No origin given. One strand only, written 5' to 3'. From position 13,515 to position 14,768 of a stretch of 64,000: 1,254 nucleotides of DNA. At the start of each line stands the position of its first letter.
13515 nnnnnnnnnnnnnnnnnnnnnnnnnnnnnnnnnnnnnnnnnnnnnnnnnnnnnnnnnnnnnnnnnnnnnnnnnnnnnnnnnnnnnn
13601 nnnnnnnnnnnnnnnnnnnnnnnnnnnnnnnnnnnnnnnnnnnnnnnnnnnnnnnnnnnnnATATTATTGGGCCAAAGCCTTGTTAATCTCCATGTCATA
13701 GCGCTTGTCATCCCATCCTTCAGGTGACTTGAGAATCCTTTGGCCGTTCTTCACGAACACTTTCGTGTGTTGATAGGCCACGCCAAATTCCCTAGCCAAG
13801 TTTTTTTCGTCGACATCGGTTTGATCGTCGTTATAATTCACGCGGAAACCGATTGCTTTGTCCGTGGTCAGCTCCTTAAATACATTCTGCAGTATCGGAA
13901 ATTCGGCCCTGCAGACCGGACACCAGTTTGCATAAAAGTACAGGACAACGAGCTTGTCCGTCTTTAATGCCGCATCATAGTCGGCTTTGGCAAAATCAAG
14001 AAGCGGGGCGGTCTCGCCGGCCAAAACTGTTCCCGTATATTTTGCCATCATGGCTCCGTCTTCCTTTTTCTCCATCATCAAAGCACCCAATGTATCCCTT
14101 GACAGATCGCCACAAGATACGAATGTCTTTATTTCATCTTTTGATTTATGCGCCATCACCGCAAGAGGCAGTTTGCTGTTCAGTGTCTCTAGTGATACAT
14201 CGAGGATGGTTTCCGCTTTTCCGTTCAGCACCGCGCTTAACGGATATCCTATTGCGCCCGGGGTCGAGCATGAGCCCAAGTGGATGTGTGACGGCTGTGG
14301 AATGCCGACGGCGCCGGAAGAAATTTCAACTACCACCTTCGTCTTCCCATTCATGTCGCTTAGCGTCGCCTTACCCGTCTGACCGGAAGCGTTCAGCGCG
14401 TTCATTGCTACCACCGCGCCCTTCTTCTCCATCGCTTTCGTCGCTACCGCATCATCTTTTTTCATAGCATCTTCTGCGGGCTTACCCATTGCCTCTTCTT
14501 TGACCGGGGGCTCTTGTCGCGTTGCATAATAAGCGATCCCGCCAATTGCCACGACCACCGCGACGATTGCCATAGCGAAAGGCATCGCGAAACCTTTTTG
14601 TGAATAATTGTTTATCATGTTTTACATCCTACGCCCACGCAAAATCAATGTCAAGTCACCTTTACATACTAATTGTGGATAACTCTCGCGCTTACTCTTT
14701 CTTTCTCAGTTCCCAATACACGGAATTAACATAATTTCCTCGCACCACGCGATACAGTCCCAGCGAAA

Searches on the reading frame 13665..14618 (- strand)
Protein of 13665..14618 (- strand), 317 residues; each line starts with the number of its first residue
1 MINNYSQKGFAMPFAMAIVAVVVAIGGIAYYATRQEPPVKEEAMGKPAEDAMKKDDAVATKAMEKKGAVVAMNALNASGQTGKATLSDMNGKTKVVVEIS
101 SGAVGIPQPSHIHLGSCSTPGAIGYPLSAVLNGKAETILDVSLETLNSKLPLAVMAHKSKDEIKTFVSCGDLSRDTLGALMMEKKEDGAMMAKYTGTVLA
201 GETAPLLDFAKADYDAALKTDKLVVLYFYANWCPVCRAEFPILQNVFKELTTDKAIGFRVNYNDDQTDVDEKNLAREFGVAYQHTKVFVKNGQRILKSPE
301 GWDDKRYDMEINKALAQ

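Call 3: search_protein_families(library=pfam, proteins=[window:13665-14618:-], max_evalue=0.01)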
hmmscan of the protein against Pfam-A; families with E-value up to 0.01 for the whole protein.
window:13665-14618:- (317 aa): 5 families
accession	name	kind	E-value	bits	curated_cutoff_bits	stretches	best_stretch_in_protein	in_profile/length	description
PF00085.26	Thioredoxin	-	1.8e-09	37.9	23.5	1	209-297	5-87/103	Thioredoxin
PF00578.27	AhpC-TSA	-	5.4e-08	33.3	26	1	218-266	23-71/124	AhpC/TSA family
PF08534.16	Redoxin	-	1e-06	29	26.6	1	214-267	23-75/148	Redoxin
PF13905.12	Thioredoxin_8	-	0.00033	21.4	27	1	222-252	2-32/94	Thioredoxin-like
PF13098.12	Thioredoxin_2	-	0.00096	19.9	27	1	219-285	3-78/104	Thioredoxin-like domain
